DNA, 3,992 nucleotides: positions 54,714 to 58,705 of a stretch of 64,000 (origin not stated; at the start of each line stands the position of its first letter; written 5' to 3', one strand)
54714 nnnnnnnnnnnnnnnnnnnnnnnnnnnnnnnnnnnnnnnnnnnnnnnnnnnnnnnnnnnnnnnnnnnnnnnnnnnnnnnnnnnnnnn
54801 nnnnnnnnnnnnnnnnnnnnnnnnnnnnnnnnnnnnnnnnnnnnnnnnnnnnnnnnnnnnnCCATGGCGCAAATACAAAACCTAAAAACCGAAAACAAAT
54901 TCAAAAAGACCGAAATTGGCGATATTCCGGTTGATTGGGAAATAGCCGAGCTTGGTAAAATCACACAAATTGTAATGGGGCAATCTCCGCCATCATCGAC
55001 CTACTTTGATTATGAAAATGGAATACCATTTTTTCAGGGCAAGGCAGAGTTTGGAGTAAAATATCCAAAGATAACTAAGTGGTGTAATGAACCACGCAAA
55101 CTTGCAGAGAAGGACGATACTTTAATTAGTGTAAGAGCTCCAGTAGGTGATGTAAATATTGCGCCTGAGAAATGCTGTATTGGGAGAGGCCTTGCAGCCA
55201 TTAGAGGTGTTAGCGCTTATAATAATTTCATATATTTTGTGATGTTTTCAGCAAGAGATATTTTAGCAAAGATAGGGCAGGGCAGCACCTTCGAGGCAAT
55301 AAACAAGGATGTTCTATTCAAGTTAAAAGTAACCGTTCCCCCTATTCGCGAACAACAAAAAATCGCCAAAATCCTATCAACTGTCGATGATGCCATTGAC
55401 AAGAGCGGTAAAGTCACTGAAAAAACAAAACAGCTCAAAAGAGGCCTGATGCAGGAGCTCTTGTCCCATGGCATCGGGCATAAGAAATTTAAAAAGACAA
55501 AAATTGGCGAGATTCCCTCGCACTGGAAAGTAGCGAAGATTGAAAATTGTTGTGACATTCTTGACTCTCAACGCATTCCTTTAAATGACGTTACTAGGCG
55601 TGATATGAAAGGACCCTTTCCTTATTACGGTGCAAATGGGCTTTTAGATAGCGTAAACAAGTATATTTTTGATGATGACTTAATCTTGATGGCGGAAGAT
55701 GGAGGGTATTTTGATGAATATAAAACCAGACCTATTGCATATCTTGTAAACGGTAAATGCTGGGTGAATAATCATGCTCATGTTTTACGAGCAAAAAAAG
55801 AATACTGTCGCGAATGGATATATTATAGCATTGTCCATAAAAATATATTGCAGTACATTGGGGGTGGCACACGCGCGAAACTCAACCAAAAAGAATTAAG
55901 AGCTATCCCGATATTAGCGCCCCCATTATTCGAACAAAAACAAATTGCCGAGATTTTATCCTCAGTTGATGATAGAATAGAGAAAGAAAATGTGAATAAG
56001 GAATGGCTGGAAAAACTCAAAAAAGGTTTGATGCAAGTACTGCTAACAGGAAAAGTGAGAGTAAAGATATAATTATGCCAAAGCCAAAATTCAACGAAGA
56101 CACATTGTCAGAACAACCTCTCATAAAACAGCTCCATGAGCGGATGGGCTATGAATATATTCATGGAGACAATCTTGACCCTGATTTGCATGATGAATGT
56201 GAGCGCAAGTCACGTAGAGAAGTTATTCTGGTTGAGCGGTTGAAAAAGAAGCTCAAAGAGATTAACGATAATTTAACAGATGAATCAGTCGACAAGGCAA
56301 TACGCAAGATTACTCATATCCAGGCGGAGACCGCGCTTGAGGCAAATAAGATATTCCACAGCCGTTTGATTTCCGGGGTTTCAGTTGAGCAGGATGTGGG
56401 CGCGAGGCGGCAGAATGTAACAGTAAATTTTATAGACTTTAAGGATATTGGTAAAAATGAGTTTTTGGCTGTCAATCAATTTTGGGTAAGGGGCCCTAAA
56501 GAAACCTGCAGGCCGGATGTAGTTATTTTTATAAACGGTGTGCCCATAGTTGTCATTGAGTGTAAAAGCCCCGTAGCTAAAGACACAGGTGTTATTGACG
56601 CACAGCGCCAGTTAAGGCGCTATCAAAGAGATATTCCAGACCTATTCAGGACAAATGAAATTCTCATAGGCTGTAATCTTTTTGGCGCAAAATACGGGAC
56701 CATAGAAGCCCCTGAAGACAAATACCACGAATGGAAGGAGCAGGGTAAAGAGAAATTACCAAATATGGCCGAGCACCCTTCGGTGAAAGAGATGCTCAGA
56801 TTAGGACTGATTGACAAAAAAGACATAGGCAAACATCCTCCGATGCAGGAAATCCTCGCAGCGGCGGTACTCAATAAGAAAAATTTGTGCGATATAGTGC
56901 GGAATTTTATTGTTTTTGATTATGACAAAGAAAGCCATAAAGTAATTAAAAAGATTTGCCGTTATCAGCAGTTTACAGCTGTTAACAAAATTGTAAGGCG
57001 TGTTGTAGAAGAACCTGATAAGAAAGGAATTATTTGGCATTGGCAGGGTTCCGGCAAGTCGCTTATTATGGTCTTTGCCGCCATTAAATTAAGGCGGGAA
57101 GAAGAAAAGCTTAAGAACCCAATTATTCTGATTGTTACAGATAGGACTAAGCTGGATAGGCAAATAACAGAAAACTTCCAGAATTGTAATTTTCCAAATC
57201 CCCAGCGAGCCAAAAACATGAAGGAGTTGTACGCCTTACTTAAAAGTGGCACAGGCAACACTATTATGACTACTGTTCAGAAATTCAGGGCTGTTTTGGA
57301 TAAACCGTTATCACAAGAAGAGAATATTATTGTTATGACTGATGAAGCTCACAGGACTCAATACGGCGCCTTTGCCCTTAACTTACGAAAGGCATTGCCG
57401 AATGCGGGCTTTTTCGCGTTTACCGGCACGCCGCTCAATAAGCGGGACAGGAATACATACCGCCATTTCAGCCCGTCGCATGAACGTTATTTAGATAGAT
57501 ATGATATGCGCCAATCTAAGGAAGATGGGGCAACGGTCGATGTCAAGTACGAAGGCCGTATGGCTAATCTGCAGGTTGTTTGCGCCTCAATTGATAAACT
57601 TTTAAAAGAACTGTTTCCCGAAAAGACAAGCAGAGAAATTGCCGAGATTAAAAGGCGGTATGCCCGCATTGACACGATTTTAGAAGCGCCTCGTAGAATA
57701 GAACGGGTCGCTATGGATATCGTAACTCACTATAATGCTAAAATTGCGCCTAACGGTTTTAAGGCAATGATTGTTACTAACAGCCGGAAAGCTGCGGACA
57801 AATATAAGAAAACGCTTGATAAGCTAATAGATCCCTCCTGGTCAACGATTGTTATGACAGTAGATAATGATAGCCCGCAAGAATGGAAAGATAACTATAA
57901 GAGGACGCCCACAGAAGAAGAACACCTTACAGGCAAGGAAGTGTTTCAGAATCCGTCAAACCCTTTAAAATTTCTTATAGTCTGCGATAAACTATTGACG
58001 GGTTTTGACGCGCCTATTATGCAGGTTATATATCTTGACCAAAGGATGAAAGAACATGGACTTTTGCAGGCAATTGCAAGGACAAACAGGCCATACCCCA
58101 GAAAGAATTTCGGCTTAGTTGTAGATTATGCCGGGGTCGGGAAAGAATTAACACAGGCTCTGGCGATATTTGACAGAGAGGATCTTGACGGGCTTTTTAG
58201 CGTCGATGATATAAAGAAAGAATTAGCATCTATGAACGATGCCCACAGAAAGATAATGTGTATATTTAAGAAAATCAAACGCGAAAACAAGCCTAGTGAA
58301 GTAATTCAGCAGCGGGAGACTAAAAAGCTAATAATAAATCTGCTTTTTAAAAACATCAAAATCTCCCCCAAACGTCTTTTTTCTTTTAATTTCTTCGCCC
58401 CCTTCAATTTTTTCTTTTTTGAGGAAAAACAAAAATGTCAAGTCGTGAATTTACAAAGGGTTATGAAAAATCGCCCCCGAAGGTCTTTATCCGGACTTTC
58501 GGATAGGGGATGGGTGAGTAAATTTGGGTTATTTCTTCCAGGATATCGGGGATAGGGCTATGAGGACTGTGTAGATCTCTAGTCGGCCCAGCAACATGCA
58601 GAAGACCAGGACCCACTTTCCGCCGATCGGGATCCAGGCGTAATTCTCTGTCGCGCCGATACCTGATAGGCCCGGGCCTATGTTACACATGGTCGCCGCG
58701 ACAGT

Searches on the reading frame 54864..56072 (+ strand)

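Call 13: search_protein_families(library=pfam, proteins=[window:54864-56072:+])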
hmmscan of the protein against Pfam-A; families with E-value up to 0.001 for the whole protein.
window:54864-56072:+ (402 aa): 1 family
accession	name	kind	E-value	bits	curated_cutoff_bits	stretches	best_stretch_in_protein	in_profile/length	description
PF01420.25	Methylase_S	-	1.6e-44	152.5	22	2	218-376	1-161/168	Type I restriction modification DNA specificity domain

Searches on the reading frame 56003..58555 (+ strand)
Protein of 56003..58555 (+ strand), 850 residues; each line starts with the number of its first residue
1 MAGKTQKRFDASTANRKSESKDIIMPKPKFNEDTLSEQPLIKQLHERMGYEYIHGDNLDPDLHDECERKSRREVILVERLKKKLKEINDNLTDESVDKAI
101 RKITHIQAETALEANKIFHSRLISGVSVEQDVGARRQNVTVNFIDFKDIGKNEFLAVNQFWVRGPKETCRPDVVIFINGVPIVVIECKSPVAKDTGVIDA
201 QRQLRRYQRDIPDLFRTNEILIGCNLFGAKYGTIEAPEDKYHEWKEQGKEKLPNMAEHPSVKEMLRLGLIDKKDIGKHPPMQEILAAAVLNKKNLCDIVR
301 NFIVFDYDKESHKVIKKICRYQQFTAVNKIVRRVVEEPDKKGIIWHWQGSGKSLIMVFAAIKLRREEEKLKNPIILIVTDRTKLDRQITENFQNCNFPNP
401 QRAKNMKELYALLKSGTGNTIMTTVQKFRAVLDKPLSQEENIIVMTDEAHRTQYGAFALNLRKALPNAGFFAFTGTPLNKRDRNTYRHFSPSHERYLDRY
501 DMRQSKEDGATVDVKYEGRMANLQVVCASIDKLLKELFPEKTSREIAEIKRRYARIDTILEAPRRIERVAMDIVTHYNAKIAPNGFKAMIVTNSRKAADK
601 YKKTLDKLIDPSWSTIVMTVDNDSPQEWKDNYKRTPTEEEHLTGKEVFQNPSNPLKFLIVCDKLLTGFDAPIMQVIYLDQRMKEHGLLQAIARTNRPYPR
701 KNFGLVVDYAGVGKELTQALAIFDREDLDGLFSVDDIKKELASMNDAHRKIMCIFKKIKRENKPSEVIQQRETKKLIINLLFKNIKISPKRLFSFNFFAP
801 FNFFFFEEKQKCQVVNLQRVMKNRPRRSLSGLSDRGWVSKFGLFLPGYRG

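Call 14: search_protein_families(library=pfam, proteins=[window:56003-58555:+])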
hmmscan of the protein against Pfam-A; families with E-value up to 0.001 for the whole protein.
window:56003-58555:+ (850 aa): 5 families
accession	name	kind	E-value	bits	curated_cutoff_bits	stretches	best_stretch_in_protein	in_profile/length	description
PF18766.7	SWI2_SNF2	-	2.2e-73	247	26.7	1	322-544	1-218/221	SWI2/SNF2 ATPase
PF04313.20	HSDR_N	-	6.5e-44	150.6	25.1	1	30-239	2-197/198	Type I restriction enzyme R protein N terminus (HSDR_N)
PF22679.2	T1R_D3-like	-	1.6e-21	77.8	27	1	652-709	98-156/158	Type I restriction enzyme subunit R domain 3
PF04851.21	ResIII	-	3.1e-20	73.1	22.5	1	319-477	4-162/164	Type III restriction enzyme, res subunit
PF00270.35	DEAD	-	6.5e-07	29.7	26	1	348-477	23-160/167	DEAD/DEAH box helicase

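Call 46: search_protein_families(library=ncbifam, proteins=[window:56075-58555:+])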
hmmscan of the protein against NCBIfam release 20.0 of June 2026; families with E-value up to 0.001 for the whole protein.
window:56075-58555:+ (826 aa): 2 families
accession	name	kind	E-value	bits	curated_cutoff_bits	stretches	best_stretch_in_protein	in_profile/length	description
TIGR00348.1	hsdR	subfamily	3.3e-175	584.4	284.55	1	16-703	7-672/674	HsdR family type I site-specific deoxyribonuclease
NF053632.1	heli_RadD_YejH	equivalog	9.3e-06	24.2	720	1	629-693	297-362/573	DNA repair helicase RadD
